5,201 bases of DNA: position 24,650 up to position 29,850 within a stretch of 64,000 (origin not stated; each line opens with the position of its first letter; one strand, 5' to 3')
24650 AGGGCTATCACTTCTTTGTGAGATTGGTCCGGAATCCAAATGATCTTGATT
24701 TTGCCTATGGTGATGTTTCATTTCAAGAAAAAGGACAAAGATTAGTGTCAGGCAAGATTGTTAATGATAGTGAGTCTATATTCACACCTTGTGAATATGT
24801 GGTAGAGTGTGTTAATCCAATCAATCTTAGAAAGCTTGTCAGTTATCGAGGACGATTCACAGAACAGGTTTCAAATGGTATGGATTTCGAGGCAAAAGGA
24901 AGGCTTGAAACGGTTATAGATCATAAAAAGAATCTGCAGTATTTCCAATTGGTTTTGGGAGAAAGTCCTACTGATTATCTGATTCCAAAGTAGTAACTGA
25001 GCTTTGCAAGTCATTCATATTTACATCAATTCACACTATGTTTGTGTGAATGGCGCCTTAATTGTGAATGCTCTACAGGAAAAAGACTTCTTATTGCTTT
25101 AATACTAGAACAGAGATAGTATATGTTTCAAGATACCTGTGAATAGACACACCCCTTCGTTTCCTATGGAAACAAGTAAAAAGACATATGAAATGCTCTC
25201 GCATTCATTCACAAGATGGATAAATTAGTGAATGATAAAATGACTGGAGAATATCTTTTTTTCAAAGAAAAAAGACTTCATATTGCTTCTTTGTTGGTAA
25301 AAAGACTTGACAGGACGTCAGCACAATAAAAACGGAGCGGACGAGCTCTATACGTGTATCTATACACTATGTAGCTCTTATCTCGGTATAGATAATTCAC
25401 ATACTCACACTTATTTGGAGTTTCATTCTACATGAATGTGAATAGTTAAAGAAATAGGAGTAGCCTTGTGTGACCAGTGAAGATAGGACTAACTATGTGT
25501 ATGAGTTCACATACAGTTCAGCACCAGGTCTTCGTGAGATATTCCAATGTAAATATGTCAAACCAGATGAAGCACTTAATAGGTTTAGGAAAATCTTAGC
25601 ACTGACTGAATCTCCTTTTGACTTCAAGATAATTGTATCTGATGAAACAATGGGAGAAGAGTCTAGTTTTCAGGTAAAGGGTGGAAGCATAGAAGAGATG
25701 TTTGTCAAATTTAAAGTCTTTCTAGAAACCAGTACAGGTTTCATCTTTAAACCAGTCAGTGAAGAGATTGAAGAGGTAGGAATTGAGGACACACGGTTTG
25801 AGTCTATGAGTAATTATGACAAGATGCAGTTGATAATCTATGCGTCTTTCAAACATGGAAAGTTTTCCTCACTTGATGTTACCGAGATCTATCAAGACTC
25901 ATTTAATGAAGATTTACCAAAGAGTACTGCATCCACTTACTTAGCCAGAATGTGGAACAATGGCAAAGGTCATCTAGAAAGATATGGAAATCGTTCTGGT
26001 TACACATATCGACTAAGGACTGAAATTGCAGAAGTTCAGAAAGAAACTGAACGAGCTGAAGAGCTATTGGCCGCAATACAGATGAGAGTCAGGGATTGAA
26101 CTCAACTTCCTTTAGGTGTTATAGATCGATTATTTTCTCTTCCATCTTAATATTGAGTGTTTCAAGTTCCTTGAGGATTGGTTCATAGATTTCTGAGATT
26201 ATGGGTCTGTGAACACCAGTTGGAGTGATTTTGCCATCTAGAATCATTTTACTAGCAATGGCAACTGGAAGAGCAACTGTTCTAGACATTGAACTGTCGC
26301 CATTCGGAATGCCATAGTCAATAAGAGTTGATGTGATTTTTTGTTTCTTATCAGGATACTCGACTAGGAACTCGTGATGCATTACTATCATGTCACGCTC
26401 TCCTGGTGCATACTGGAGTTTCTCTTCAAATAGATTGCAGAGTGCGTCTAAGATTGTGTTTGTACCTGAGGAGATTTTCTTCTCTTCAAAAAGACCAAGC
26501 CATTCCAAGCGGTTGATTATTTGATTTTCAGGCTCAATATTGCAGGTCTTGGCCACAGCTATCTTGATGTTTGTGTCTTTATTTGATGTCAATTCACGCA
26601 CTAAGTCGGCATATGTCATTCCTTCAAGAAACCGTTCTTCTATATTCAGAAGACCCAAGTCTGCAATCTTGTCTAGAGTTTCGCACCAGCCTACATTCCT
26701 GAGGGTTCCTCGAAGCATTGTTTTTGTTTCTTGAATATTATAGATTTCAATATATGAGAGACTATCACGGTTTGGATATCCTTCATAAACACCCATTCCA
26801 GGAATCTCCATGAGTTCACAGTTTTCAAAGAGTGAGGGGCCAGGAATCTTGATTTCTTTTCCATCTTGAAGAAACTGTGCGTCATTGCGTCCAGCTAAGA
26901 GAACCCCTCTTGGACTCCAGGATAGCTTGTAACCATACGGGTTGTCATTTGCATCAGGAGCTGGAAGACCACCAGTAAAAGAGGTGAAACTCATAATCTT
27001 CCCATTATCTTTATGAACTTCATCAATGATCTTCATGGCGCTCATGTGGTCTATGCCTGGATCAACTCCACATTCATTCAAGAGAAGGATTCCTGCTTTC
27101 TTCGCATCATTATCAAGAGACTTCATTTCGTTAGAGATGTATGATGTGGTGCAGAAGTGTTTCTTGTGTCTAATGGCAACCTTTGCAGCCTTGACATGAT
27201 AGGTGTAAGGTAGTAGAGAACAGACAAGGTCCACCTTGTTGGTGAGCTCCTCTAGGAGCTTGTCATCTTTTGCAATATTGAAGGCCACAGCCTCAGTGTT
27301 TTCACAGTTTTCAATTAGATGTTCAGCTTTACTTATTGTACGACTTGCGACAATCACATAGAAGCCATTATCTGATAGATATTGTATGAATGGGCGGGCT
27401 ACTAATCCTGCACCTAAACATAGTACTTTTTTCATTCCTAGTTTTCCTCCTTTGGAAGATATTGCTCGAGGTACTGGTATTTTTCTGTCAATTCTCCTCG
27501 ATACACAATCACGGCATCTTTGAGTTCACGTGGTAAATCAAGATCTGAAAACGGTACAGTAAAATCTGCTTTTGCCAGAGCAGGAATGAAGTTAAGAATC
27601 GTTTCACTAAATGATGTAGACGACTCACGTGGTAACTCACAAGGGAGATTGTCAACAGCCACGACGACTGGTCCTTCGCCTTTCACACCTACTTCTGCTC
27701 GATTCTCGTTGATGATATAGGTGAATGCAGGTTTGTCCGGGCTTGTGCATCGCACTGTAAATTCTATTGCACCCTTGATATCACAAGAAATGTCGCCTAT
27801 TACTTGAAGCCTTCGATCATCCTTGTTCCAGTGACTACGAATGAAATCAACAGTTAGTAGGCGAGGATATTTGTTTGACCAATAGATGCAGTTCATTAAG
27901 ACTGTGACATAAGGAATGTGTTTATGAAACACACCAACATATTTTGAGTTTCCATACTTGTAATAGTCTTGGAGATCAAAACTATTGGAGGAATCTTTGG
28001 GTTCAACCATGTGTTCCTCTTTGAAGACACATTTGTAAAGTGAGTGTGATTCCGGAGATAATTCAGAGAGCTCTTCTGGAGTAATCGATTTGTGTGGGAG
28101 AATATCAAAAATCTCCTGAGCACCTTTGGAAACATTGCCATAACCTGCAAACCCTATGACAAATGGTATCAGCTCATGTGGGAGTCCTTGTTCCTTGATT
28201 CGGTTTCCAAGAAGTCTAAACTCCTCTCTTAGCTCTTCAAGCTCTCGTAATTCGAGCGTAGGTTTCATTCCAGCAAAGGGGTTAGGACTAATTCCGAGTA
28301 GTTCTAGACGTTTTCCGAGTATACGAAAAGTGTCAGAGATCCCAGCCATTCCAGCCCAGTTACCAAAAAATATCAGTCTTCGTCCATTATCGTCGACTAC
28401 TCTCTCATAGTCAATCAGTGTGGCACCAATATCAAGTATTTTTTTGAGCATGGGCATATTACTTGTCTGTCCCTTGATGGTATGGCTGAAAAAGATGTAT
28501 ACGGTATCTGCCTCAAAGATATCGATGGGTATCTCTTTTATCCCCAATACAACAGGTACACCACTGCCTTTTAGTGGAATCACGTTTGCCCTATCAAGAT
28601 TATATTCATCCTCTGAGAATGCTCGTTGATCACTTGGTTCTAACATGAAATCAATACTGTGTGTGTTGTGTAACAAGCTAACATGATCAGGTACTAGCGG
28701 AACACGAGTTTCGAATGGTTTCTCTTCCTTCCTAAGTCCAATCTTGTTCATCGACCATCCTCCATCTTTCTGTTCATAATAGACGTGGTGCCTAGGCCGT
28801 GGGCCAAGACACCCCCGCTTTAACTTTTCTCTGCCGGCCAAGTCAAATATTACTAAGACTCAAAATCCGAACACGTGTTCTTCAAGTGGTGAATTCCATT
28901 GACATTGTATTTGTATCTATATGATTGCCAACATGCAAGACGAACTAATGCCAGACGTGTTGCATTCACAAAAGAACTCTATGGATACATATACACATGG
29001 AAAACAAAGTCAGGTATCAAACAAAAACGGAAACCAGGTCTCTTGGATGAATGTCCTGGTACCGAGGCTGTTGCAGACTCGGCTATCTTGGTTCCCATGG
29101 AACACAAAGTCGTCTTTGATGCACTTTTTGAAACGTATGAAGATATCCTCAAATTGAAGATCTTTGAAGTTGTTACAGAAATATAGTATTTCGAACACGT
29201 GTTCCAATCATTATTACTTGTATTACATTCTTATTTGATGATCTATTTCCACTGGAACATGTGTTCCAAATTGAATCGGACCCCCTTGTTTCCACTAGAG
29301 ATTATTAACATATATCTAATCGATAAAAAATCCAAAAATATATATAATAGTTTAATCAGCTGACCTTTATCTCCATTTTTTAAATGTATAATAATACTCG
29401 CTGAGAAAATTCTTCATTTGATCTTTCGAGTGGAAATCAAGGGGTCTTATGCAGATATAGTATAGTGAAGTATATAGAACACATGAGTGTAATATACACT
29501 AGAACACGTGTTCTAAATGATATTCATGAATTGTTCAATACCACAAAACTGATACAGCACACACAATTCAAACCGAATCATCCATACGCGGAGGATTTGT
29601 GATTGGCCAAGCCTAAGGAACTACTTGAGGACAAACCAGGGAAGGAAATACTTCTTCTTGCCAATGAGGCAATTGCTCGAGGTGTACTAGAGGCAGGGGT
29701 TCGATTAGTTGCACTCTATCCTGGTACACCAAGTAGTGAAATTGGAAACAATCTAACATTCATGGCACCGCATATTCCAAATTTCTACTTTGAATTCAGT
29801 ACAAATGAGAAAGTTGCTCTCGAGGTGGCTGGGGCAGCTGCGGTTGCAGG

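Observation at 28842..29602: Canonical archaeal replication origin: inverted ORB elements with G-strings flanking a ~21% GC unwinding element, 23 kb from orc1/cdc6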

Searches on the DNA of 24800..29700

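Call 29: search_rna_families(source=window, start=24800, end=29700, threshold=evalue, max_evalue=1)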
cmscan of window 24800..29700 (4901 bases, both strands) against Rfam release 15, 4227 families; matches with E-value up to 1: 1.
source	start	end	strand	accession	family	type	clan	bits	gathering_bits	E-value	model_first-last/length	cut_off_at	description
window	26276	26345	+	RF02676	Esr41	Gene; sRNA;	-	22.6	102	0.5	1-74/74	no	Enterohemorrhagic E. coli sRNA 41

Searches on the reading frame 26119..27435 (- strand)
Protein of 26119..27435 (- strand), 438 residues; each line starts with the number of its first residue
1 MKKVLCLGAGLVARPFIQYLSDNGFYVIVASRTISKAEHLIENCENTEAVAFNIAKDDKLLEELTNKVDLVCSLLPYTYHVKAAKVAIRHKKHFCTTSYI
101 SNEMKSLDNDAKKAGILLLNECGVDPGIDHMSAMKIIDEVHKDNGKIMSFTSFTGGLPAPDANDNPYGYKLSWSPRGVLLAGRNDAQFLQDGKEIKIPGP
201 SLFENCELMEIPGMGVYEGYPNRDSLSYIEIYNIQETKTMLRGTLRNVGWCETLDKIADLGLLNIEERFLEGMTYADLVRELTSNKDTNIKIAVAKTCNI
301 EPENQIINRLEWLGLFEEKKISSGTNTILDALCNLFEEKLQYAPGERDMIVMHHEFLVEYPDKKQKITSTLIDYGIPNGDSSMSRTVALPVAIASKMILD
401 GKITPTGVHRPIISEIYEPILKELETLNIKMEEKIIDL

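Call 8: search_protein_families(library=pfam, proteins=[window:26119-27435:-])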
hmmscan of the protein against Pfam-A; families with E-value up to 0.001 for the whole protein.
window:26119-27435:- (438 aa): 3 families
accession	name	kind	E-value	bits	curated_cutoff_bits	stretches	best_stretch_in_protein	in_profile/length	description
PF16653.10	Sacchrp_dh_C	-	6.8e-85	285.8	31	1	123-425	1-261/265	Saccharopine dehydrogenase C-terminal domain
PF03435.24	Sacchrp_dh_NADP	-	3.7e-21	76.3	25.1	1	4-118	1-128/129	Saccharopine dehydrogenase NADP binding domain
PF01488.26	Shikimate_DH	-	7.3e-07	29.8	24.3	1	2-63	13-75/138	Shikimate / quinate 5-dehydrogenase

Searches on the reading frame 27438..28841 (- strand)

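Call 8: search_protein_families(library=pfam, proteins=[window:27438-28841:-])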
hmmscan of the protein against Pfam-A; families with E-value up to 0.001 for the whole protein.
window:27438-28841:- (467 aa): 2 families
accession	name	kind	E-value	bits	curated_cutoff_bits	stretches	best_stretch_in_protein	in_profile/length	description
PF05222.21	AlaDh_PNT_N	-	2.7e-16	60.5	30.4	1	35-166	1-136/136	Alanine dehydrogenase/PNT, N-terminal domain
PF01262.27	AlaDh_PNT_C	-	2e-06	27.9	23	1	347-453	124-213/214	Alanine dehydrogenase/PNT, C-terminal domain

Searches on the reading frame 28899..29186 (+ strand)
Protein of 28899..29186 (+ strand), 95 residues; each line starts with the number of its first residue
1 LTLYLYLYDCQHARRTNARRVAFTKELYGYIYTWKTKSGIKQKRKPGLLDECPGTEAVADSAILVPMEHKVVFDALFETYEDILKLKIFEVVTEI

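Call 8: search_protein_families(library=pfam, proteins=[window:28921-29157:+])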
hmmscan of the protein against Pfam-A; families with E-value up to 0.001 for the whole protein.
window:28921-29157:+ (78 aa): 0 families

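Call 21: search_protein_families(library=pfam, proteins=[window:28899-29186:+], max_evalue=1)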
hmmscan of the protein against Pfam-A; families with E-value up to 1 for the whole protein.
window:28899-29186:+ (95 aa): 0 families

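Call 24: find_homologous_proteins(query=window:28899-29186:+, max_evalue=0.001)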
Query window:28899-29186:+ (95 aa): 182 proteins with E <= 0.001 among 187 candidates; the best 120 are listed.
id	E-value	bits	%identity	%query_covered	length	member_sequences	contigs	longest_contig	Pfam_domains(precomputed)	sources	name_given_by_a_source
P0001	1.7e-56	206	98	100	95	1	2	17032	-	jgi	jgi:hypothetical protein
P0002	3.8e-54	199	99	96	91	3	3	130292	-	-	-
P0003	8.1e-53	194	95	97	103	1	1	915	-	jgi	-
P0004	4.2e-50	186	85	100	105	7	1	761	-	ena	-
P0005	4.5e-50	186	89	100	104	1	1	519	-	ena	-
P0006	3.0e-49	183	86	99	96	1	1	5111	-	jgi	-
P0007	3.1e-49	183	85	100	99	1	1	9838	-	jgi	-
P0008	3.2e-49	183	87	100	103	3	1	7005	-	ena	-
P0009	3.7e-49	183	85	100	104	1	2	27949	-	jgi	-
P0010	3.7e-49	183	85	100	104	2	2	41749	-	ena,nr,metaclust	nr:MAG: hypothetical protein AM325_15820 [Candidatus Thorarchaeota archaeon SMTZ1-45]|metaclust:stat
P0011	5.3e-49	182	85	100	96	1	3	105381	-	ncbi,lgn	ncbi:MAG: hypothetical protein ACFFE2_05995 [Candidatus Thorarchaeota archaeon]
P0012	7.0e-49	182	85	100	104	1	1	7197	-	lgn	-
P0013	1.2e-48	181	86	100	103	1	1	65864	-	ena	-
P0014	1.3e-48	181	87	97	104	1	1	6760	-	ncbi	-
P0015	1.4e-48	181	84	100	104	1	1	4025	-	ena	-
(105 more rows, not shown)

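Call 60: search_protein_families(library=ncbifam, proteins=[window:28899-29186:+], max_evalue=1)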
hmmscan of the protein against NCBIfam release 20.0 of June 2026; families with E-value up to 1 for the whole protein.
window:28899-29186:+ (95 aa): 0 families

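Call 61: predict_structure(alignment_id=A1)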
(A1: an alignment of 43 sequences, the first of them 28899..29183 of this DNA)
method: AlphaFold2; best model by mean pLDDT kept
length: 95 residues; sequences in the alignment: 43
mean_pLDDT: 89.3   pTM: 0.75
mean pLDDT of the five models: 89.3, 87.8, 87.4, 81.9, 77.9
residues with pLDDT >= 90: 61; 70-90: 28; 50-70: 6; < 50: 0
segments of 3 or more residues with pLDDT < 50: none
pLDDT, mean of each block of 10 residues (from residue 1): 90 76 93 89 92 91 94 95 92 74
secondary structure, 60 per line:
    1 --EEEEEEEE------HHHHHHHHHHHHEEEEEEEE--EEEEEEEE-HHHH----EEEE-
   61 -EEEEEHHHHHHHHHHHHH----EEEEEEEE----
elements in order: E3-10 H17-28 E29-36 E39-46 H48-51 E56-59 E62-66 H67-79 E84-91

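Call 63: fold_search(model_id=the predicted structure, library=pdb)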
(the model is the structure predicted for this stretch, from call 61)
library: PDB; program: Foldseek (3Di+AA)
matches with E <= 10: 1078; with E <= 0.001: 0
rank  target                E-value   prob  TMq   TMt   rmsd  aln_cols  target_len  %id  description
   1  1vhf                  3.2e-02  0.82  0.31  0.30  13.1       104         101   16  Crystal structure of periplasmic divalent cation tolerance protein (released 2003-12-30)
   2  3opk_A                3.4e-02  0.82  0.31  0.29  12.9       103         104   10  Crystal structure of divalent-cation tolerance protein CutA from Salmonella enterica subsp. enterica serovar Typhimuri (released 2010-10-06)
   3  4y65_C                4.4e-02  0.90  0.36  0.33  13.0       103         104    7  Crystal structure of E.coli CutA1 C16A/C39A/C79A mutation (released 2015-04-15)
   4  2zom_B                4.4e-02  0.66  0.29  0.27  12.9       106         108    8  Crystal structure of CutA1 from Oryza sativa (released 2009-05-26)
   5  8t6c_H                5.6e-02  0.72  0.34  0.32  13.3       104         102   14  Crystal structure of T33-18.2: Deep-learning sequence design of co-assembling tetrahedron protein nanoparticles (released 2024-04-24)
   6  8t6c_E                5.9e-02  0.82  0.34  0.31  13.1       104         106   13  Crystal structure of T33-18.2: Deep-learning sequence design of co-assembling tetrahedron protein nanoparticles (released 2024-04-24)
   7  8d3l_E                6.3e-02  0.94  0.43  0.42   5.0       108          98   17  Type I-C Cas4-Cas1-Cas2 complex bound to a PAM/PAM prespacer (released 2022-11-02)
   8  4e98_A                6.3e-02  0.47  0.26  0.24  13.4       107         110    9  Crystal structure of possible CutA1 divalent ion tolerance protein from Cryptosporidium parvum Iowa II (released 2012-04-11)
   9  5d4p_A                6.3e-02  0.38  0.28  0.27  15.1       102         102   14  Structure of CPII bound to ADP and bicarbonate, from Thiomonas intermedia K12 (released 2016-09-28)
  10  1kr4                  6.7e-02  0.80  0.34  0.30  13.2       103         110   14  Structure Genomics, Protein TM1056, cutA (released 2002-08-14)
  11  5ds7_C                6.7e-02  0.57  0.31  0.32  13.7       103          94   12  2.0 A Structure of CPII, a nitrogen regulatory PII-like protein from Thiomonas intermedia K12, bound AMP (released 2016-09-28)
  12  5d4n_B                6.7e-02  0.54  0.30  0.31  13.6       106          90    9  Structure of CPII bound to ADP, AMP and acetate, from Thiomonas intermedia K12 (released 2016-09-28)
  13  6bwo_A                6.7e-02  0.47  0.27  0.20  12.3        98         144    8  LarC2, the C-terminal domain of a cyclometallase involved in the synthesis of the NPN cofactor of lactate racemase, ap (released 2018-06-20)
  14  5d4o_B                7.5e-02  0.51  0.30  0.31  13.6       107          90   10  Structure of CPII, a nitrogen regulatory PII-like protein from Thiomonas intermedia K12, bound to ADP, AMP and bicarbo (released 2016-09-28)
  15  7bfe_C                8.5e-02  0.69  0.36  0.39  12.3       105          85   10  Circular permutant of ribosomal protein S6, P54-55 truncated, L21A mutant. (released 2022-07-13)
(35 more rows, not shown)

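Call 75: search_solved_structures(query=A1, max_evalue=5)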
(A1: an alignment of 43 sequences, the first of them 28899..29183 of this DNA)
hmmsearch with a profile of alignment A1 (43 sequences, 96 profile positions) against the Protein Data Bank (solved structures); distinct sequences matched with E-value up to 5: 5.
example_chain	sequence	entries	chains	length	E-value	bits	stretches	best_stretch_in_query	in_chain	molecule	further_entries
1ppa_A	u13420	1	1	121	0.067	16.7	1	29-60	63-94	PHOSPHOLIPASE A2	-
1s8g_A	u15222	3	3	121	0.073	16.6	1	29-60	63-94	Phospholipase A2 homolog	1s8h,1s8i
2aoz_A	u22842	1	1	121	0.075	16.6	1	29-59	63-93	Phospholipase A2 homolog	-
9v3a_A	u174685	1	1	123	0.82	13.3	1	16-52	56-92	Crystal structure of de novo designed serotonin binder SROb2_26_L7F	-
7m6c_A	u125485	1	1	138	1.2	12.7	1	30-59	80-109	Basic phospholipase A2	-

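Call 93: fold_search(model_id=the predicted structure, library=viral)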
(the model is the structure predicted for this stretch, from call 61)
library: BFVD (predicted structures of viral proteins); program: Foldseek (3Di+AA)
matches with E <= 10: 728; with E <= 0.001: 0
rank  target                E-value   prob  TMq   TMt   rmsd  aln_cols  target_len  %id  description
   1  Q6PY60                1.1e-02  0.87  0.32  0.17  14.1       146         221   13  RNA-directed RNA polymerase (Fragment) [Cucumber leaf spot virus]
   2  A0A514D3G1            2.5e-02  0.87  0.36  0.14  14.3       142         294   10  RNA-directed RNA polymerase (Fragment) [Riboviria sp.]
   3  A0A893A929            4.1e-02  0.85  0.35  0.22  15.0       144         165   10  RNA-directed RNA polymerase (Fragment) [Riboviria sp.]
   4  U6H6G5                6.6e-02  0.33  0.30  0.09  18.1       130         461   15  GP117 [Caviid herpesvirus 2 str. CIDMTR]
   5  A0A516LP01            7.0e-02  0.41  0.26  0.18  16.8        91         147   13  (no name in the UniProt tables at hand)
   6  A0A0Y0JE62            9.5e-02  0.80  0.37  0.11  12.1        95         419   12  Uncharacterized protein [Glossina hytrovirus (isolate Glossina pallidipes/Ethiopia/Seibersdorf/-)]
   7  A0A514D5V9            1.2e-01  0.66  0.39  0.10  14.6       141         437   10  RNA-directed RNA polymerase (Fragment) [Riboviria sp.]
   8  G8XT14                1.3e-01  0.35  0.32  0.16  15.0       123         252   10  Protein UL117 [Saimiriine betaherpesvirus 4]
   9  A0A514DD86            1.4e-01  0.38  0.32  0.18  14.4       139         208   10  RNA-directed RNA polymerase (Fragment) [Riboviria sp.]
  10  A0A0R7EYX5            1.4e-01  0.47  0.31  0.31  10.9        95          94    5  Uncharacterized protein [Diatraea saccharalis granulovirus]
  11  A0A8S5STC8            2.2e-01  0.35  0.31  0.37  11.2        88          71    9  Uncharacterized protein [Myoviridae sp. ctZ2t4]
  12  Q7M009                2.2e-01  0.28  0.32  0.05  11.7       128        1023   11  Major acidic nuclear protein/transactivator protein complex [Simian cytomegalovirus (strain Colburn)]
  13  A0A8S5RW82            2.3e-01  0.63  0.35  0.22  12.2        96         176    7  Uncharacterized protein [Siphoviridae sp. ctHip2]
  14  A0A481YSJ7            2.5e-01  0.28  0.29  0.34  12.2        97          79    8  Uncharacterized protein [Marseillevirus LCMAC101]
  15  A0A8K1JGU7            2.5e-01  0.20  0.29  0.09  14.5       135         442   12  RNA-directed RNA polymerase [Riboviria sp.]
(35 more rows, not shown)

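Call 94: search_protein_families(library=padloc, proteins=[window:28899-29186:+], max_evalue=10)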
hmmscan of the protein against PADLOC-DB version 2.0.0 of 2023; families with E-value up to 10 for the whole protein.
window:28899-29186:+ (95 aa): 0 families

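Call 95: search_protein_families(library=phrogs, proteins=[window:28899-29186:+], max_evalue=10)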
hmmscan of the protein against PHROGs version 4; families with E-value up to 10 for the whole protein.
window:28899-29186:+ (95 aa): 1 family
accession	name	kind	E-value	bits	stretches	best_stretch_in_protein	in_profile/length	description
phrog_38584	-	unknown function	0.17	13.1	1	11-41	122-152/169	-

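Call 102: search_protein_representatives(alignment_id=A1)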
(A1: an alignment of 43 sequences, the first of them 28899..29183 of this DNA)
Query: 43 sequences, 96 profile positions. Proteins with E-value up to 0.001 (for the whole library): 15; up to 1e-10: 11; up to 1e-30: 3. The best 15 are listed.
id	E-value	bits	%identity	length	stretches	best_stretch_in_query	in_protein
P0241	1.1e-41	157.1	-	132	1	3-95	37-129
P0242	7.9e-38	144.8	-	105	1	3-95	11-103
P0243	3.1e-34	133.2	-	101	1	1-95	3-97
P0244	2.2e-29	117.7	-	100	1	2-95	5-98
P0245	3.4e-21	91.4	-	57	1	40-95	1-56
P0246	1.5e-20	89.4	-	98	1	1-95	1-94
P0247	2.0e-20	89.0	-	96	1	4-95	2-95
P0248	4.3e-20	87.9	-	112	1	7-95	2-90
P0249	2.2e-19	85.6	-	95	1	5-93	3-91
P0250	1.4e-16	76.6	-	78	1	20-95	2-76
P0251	7.7e-11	58.3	-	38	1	58-95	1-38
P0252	6.2e-08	49.0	-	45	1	53-95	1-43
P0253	2.9e-06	43.6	-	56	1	43-94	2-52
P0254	4.6e-06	43.0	-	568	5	18-54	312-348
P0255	9.6e-04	35.5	-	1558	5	12-81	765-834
